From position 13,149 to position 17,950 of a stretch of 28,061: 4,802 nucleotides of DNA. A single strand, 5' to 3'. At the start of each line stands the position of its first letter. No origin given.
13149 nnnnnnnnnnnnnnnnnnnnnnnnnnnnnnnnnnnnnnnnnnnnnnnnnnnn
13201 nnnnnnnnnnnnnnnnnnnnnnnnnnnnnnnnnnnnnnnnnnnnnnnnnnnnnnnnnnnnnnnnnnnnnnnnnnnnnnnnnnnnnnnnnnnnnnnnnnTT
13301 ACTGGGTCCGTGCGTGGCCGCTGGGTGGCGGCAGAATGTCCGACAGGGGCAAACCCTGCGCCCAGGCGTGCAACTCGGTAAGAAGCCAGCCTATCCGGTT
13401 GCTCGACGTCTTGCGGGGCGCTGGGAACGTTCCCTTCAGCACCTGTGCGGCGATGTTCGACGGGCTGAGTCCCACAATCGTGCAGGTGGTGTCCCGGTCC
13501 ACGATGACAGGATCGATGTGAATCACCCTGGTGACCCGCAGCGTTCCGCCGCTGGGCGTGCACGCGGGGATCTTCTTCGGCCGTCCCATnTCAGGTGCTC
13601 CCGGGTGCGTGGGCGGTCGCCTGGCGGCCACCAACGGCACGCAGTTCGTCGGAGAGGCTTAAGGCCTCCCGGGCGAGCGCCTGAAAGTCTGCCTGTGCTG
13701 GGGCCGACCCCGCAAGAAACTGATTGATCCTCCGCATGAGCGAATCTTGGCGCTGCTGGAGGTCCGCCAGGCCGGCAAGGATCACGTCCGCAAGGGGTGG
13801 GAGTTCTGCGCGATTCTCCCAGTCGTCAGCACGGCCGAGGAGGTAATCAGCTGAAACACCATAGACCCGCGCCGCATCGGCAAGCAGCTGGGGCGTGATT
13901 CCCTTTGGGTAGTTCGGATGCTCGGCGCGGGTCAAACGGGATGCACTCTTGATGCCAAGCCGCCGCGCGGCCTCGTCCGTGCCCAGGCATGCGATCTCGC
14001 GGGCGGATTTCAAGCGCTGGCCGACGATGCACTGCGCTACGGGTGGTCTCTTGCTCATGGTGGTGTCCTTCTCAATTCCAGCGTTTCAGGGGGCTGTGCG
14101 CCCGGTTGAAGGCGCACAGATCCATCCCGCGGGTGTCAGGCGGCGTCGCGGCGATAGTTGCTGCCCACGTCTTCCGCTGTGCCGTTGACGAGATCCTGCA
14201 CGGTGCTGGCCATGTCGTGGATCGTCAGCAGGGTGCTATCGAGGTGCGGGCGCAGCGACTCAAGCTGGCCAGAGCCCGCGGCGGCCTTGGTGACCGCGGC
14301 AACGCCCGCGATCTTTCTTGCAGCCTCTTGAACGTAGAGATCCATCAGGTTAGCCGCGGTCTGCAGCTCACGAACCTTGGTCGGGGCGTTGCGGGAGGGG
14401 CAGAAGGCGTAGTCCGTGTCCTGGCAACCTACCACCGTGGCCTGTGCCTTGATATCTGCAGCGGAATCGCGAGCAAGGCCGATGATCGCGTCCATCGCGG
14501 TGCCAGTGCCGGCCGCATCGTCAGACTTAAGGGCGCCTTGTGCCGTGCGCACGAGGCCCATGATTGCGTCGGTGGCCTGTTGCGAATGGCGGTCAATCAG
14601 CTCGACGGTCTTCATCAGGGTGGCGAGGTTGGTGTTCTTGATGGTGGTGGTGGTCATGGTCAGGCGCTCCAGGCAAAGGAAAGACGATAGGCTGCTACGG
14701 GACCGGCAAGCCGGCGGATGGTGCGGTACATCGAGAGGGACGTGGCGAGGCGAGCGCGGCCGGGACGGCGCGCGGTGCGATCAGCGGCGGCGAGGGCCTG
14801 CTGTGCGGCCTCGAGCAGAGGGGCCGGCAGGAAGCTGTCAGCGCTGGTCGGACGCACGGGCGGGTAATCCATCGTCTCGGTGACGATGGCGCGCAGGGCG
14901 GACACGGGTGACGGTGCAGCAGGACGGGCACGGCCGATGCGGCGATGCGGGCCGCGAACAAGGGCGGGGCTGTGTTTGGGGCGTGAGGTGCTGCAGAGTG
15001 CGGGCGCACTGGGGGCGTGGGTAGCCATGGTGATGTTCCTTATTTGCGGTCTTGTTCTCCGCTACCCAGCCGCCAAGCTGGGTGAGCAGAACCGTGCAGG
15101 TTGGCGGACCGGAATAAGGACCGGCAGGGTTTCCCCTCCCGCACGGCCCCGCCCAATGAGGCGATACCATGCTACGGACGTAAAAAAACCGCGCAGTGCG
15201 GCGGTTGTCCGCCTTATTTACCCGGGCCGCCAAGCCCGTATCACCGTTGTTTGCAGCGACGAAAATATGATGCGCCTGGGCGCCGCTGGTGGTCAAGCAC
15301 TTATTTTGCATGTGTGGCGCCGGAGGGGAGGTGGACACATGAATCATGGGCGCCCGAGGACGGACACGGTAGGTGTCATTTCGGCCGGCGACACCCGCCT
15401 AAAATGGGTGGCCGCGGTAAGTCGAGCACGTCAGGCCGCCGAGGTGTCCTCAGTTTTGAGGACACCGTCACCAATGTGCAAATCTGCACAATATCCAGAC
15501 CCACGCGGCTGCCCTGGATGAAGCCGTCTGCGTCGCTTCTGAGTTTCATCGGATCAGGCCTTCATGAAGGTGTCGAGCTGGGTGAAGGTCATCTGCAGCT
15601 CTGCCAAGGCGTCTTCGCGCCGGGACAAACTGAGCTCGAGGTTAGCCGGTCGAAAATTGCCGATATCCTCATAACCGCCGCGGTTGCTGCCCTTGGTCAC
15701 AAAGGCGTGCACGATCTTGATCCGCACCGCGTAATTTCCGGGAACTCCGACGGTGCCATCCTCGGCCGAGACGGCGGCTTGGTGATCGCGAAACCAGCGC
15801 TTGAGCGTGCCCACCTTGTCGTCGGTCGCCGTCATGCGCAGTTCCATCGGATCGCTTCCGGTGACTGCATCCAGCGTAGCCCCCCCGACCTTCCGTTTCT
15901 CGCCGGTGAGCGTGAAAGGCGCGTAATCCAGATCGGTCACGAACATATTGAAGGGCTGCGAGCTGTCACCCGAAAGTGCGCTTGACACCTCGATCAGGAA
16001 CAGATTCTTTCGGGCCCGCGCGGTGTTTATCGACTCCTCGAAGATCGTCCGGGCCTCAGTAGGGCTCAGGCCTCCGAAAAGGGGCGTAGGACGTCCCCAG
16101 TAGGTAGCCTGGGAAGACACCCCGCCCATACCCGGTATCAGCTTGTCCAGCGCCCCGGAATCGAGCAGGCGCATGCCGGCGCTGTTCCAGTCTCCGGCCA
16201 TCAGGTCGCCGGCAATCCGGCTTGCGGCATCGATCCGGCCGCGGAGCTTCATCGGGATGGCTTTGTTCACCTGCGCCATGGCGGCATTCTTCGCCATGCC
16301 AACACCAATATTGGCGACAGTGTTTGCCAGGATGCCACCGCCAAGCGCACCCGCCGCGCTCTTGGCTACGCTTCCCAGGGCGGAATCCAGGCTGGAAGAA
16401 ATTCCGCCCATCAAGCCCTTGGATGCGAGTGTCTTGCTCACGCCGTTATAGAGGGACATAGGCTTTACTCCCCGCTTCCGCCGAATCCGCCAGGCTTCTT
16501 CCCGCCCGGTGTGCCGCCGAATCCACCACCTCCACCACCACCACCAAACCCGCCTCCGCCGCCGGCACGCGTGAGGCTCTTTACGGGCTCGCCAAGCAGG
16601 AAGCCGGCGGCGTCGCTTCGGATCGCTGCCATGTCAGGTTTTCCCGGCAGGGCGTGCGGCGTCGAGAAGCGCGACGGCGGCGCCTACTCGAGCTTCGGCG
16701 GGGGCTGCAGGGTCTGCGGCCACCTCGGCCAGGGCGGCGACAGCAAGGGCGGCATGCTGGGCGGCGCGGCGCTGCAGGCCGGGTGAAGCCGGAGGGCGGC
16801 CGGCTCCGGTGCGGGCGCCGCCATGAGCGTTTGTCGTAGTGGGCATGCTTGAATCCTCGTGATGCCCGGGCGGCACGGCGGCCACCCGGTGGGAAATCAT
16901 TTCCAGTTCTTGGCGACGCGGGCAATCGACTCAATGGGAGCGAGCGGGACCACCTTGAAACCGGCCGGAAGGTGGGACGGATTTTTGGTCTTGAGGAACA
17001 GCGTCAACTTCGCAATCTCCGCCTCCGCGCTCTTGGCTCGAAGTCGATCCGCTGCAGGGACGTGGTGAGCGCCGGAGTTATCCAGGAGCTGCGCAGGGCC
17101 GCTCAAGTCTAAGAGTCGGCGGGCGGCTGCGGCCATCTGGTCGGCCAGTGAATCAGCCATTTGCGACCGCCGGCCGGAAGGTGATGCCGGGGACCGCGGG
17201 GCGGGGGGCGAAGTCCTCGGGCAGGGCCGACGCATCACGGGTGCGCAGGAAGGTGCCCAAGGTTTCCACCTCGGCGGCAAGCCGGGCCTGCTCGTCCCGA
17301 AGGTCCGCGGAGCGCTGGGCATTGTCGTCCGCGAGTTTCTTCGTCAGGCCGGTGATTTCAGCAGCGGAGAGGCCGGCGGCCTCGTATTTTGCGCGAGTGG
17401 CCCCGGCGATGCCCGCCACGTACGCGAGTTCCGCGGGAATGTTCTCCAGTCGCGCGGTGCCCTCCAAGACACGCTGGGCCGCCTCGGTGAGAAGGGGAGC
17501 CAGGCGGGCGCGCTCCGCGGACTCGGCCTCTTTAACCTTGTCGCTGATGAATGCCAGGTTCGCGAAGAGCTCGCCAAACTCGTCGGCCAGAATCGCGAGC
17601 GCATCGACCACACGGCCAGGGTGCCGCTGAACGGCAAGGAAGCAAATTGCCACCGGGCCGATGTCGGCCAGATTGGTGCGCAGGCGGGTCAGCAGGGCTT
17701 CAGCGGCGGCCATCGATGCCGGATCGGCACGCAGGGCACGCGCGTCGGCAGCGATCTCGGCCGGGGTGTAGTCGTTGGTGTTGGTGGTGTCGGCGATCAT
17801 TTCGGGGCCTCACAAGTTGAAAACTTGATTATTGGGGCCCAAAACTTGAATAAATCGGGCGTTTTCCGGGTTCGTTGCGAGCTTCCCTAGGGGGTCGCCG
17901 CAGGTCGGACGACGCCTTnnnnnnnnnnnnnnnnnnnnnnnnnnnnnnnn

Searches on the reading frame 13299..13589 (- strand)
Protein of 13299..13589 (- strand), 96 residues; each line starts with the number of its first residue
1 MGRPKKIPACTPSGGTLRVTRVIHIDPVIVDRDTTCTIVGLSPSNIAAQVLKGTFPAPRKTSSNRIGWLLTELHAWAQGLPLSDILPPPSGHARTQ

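Call 69: search_protein_families(library=pfam, proteins=[window:13299-13589:-], max_evalue=0.01)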
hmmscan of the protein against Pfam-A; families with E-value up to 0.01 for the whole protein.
window:13299-13589:- (96 aa): 1 family
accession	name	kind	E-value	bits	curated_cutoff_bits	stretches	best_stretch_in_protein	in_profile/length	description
PF05930.18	Phage_AlpA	-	0.00085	19.6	21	1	36-76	10-50/51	Prophage CP4-57 regulatory protein (AlpA)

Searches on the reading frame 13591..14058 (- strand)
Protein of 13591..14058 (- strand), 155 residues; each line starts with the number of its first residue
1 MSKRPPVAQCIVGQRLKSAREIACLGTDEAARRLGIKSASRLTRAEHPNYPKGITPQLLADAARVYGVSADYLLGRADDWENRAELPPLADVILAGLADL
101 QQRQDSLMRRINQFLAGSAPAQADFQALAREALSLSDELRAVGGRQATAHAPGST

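Call 11: search_protein_families(library=phrogs, proteins=[window:13591-14058:-], max_evalue=0.01)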
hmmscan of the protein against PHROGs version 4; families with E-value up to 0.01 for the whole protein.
window:13591-14058:- (155 aa): 2 families
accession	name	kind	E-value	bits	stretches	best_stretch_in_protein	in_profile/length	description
phrog_7396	-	unknown function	3.1e-08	34.6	1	9-104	13-107/227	-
phrog_8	-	transcription regulation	0.00027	21.5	1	13-79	78-141/346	transcriptional regulator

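Call 69: search_protein_families(library=pfam, proteins=[window:13591-14058:-], max_evalue=0.01)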
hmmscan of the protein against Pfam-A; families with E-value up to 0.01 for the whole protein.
window:13591-14058:- (155 aa): 2 families
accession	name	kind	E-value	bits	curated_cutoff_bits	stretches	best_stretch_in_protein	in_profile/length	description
PF13560.12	HTH_31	-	0.00056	20.6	27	1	13-71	3-59/64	Helix-turn-helix domain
PF12844.13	HTH_19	-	0.00063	20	30.2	1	13-75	1-60/64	Helix-turn-helix domain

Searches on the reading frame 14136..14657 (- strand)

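Call 11: search_protein_families(library=phrogs, proteins=[window:14136-14657:-], max_evalue=0.01)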
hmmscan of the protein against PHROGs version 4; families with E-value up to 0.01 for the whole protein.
window:14136-14657:- (173 aa): 1 family
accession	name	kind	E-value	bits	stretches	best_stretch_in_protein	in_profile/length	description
phrog_30653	-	unknown function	0.0037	18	1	25-72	154-199/258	-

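Call 69: search_protein_families(library=pfam, proteins=[window:14136-14657:-], max_evalue=0.01)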
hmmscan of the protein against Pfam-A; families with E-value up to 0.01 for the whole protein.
window:14136-14657:- (173 aa): 0 families

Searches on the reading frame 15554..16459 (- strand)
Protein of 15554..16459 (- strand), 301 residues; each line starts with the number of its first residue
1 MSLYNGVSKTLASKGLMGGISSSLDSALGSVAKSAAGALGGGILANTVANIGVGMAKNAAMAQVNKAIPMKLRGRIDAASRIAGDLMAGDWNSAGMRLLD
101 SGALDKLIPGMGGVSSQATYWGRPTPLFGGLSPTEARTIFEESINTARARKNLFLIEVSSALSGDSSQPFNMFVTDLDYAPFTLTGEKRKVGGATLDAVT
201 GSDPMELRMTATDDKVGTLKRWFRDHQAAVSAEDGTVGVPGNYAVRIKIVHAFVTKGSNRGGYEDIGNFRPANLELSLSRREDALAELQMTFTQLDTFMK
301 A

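Call 5: search_protein_families(library=pfam, proteins=[window:15554-16459:-], max_evalue=0.1)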
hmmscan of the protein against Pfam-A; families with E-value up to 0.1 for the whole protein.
window:15554-16459:- (301 aa): 0 families

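Call 6: search_protein_families(library=phrogs, proteins=[window:15554-16459:-], max_evalue=0.1)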
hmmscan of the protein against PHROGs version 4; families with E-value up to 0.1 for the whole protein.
window:15554-16459:- (301 aa): 3 families
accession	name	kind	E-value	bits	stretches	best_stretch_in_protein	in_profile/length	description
phrog_24337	-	unknown function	2e-55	189.3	1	35-300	23-289/292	-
phrog_1842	-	tail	1.6e-15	58.4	1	160-298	50-187/204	tail tube protein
phrog_7274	-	unknown function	1.3e-05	26.1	1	184-299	109-224/227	-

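Call 27: search_solved_structures(query=window:15554-16459:-, max_evalue=1, show_alignments=1)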
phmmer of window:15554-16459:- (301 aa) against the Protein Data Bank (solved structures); distinct sequences matched with E-value up to 1: 1.
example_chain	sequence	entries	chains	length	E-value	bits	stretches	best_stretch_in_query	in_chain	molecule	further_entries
9ay5_A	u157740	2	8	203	1.6e-06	30.8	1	158-256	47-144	Tub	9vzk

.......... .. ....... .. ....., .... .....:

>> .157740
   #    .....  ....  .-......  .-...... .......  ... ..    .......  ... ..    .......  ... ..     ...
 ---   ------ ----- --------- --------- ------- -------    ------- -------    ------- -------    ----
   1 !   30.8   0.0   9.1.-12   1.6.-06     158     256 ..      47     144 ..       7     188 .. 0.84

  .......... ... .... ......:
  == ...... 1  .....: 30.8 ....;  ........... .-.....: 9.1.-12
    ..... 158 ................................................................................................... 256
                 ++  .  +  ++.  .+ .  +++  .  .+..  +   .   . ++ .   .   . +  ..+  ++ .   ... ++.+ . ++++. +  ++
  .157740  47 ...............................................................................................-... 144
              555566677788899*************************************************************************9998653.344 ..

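Call 60: search_solved_structures(query=A4, max_evalue=1)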
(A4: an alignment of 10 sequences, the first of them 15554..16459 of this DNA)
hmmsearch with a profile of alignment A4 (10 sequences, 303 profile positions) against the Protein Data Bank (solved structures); distinct sequences matched with E-value up to 1: 2.
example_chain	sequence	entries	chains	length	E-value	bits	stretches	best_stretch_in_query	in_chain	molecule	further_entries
9ay5_A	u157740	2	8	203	3.6e-07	33.1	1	172-251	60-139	Tub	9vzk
4r4n_A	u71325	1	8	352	0.24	13.9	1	24-128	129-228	HIV-1 gp120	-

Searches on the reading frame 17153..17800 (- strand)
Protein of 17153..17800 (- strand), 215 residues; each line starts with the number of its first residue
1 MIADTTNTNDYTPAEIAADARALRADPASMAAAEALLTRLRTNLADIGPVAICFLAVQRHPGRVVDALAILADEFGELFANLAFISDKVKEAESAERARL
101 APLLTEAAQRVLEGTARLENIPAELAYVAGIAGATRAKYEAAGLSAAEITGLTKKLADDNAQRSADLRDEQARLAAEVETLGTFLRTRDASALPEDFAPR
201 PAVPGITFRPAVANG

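Call 5: search_protein_families(library=pfam, proteins=[window:17153-17800:-], max_evalue=0.1)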
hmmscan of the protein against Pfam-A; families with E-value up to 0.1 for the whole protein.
window:17153-17800:- (215 aa): 0 families

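Call 6: search_protein_families(library=phrogs, proteins=[window:17153-17800:-], max_evalue=0.1)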
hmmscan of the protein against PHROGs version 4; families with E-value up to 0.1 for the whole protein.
window:17153-17800:- (215 aa): 0 families

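Call 74: find_homologous_proteins(query=window:17153-17800:-)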
Query window:17153-17800:- (215 aa): 38 proteins with E <= 0.001 among 8000 candidates.
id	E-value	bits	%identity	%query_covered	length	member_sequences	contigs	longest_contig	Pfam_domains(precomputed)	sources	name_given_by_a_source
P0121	1.1e-125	435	100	100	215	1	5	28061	-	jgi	jgi:hypothetical protein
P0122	8.9e-109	380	86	100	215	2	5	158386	-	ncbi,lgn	-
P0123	3.4e-102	358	85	100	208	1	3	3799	-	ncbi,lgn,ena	-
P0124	3.6e-102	358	85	100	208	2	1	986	-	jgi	-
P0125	1.5e-101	356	85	100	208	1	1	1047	-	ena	-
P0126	1.1e-98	347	79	97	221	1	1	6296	-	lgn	-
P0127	4.3e-97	342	78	100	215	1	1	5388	-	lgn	-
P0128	9.7e-97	341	79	97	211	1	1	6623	-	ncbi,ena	-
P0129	2.8e-96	339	77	96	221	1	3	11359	-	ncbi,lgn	-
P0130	4.8e-95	335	80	96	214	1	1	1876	-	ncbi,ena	-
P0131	1.9e-94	333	77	100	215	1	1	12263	-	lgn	-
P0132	1.3e-92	327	78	99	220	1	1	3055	-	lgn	-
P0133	1.7e-92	327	78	98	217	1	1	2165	-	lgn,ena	-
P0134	2.1e-92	326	75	97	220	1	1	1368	-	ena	-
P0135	4.0e-91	322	77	97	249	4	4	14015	-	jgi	jgi:hypothetical protein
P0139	2.7e-88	313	73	98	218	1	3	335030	-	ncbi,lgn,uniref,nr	ncbi:hypothetical protein ETQ85_04570 [Zoogloea oleivorans]|uniref:Uncharacterized protein n=1 Tax=Z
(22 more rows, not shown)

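Call 80: find_encoding_contigs(protein=P0139, flank=10000, max_places=2)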
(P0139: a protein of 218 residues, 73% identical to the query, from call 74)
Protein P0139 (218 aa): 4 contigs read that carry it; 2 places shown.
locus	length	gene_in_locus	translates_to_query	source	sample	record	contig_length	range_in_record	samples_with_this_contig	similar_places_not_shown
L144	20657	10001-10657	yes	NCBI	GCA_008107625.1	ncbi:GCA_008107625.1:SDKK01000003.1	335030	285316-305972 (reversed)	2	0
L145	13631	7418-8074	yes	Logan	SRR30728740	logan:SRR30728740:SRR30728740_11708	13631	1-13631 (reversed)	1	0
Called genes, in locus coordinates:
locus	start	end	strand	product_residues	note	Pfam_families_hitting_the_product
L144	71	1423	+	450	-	PF13356:Arm-DNA-bind_3, PF00589:Phage_integrase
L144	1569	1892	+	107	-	PF14076:DUF4258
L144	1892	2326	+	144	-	-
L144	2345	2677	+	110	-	PF21716:dnstrm_HI1420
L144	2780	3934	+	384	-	-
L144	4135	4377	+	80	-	PF12728:HTH_17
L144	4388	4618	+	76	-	-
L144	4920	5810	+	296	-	-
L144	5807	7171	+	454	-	PF00772:DnaB, PF03796:DnaB_C, PF06745:ATPase (weak), PF13481:AAA_25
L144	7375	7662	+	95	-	-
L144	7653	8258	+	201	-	PF13560:HTH_31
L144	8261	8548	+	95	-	-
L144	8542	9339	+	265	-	-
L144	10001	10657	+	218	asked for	-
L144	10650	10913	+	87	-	-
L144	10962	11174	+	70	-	-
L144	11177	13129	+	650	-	PF00182:Glyco_hydro_19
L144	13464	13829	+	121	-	-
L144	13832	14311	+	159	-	-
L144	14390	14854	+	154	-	-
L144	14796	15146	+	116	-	-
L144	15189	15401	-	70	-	-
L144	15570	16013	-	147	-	PF03748:FliL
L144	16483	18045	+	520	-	PF00072:Response_reg, PF08447:PAS_3, PF07730:HisKA_3, PF02518:HATPase_c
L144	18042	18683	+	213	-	PF00072:Response_reg, PF00196:GerE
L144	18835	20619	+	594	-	PF00990:GGDEF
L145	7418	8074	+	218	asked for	-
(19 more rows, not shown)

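Call 83: predict_structure(alignment_id=A6)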
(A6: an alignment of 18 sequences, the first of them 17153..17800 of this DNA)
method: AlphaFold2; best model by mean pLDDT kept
length: 215 residues; sequences in the alignment: 18
mean_pLDDT: 70.9   pTM: 0.46
mean pLDDT of the five models: 70.9, 70.5, 68.2, 62.9, 61.2
residues with pLDDT >= 90: 14; 70-90: 110; 50-70: 58; < 50: 33
segments of 3 or more residues with pLDDT < 50: 1-8, 45-48, 57-59, 204-215
pLDDT, mean of each block of 10 residues (from residue 1): 39 68 64 64 51 51 52 61 73 79 83 85 84 84 89 88 90 90 83 83 45 34
secondary structure, 60 per line:
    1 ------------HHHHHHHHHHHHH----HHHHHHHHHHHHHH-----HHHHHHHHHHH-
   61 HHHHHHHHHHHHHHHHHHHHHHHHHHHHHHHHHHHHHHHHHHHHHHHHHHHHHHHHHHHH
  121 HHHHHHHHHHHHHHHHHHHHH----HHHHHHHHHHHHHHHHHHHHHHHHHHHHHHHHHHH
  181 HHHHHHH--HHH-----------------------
elements in order: H13-25 H30-43 H49-59 H61-141 H146-187

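Call 86: fold_search(model_id=the predicted structure, library=pdb)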
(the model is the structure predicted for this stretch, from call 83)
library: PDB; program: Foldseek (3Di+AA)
matches with E <= 10: 255; with E <= 0.001: 0
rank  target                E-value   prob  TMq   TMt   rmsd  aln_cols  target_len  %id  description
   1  9ijj_d                4.3e-01  0.54  0.23  0.10  12.6       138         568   20  In situ structure of the central apparatus in mouse sperm axoneme. (released 2025-06-04)
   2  6ccv_D                4.5e-01  0.95  0.28  0.06   4.8        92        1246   26  Crystal structure of a Mycobacterium smegmatis RNA polymerase transcription initiation complex with inhibitor Rifampic (released 2018-08-15)
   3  6vvt_D                5.6e-01  0.89  0.26  0.06   5.1        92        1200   25  Crystal structure of a Mycobacterium smegmatis transcription initiation complex with Rifampicin-resistant RNA polymera (released 2020-10-21)
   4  6cce_D                6.3e-01  0.85  0.26  0.06   5.2        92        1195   25  Crystal structure of a Mycobacterium smegmatis RNA polymerase transcription initiation complex with inhibitor Kanglemy (released 2018-08-15)
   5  7zf2_D                6.3e-01  0.77  0.26  0.06   6.8       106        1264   24  Protomeric substructure from an octameric assembly of M. tuberculosis RNA polymerase in complex with sigma-b initiatio (released 2023-02-08)
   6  5uh7_B                7.0e-01  0.85  0.26  0.37   5.3        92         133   26  Crystal structure of beta'MtbSI of Mycobacterium tuberculosis RNA polymerase (released 2017-04-12)
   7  5tw1_D                7.3e-01  0.82  0.26  0.06   5.2        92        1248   25  Crystal structure of a Mycobacterium smegmatis transcription initiation complex with RbpA (released 2017-01-18)
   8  6dvc_D                7.3e-01  0.80  0.27  0.06   6.0       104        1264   25  Crystal structure of Mycobacterium tuberculosis transcription initiation complex(ECF sigma factor L) containing 5nt RN (released 2019-02-20)
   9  4afl_C                7.7e-01  0.44  0.24  0.39   8.3       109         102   17  The crystal structure of the ING4 dimerization domain reveals the functional organization of the ING family of chromat (released 2012-02-22)
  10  5uh7_A                8.2e-01  0.93  0.29  0.44   4.9        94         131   23  Crystal structure of beta'MtbSI of Mycobacterium tuberculosis RNA polymerase (released 2017-04-12)
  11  5zx2_D                8.2e-01  0.82  0.26  0.06   5.2        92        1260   25  Mycobacterium tuberculosis RNA polymerase transcription initiation complex with ECF sigma factor sigma H and 7nt RNA (released 2019-03-20)
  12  7z8q_d                8.6e-01  0.90  0.28  0.06   4.9        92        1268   26  Cryo-EM structure of Mycobacterium tuberculosis RNA polymerase core (released 2023-02-08)
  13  6tye_D                8.6e-01  0.75  0.27  0.06   6.0       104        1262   25  Crystal structure of MTB sigma L transcription initiation complex with 5 nt long RNA primer (released 2020-03-11)
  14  5zx3_D                9.1e-01  0.80  0.26  0.06   5.3        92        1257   25  Mycobacterium tuberculosis RNA polymerase holoenzyme with ECF sigma factor sigma H (released 2019-03-20)
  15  6koo_D                9.1e-01  0.77  0.26  0.06   5.3        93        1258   26  Mycobacterium tuberculosis initial transcription complex comprising sigma H and 5'-OH RNA of 7 nt (released 2020-03-11)
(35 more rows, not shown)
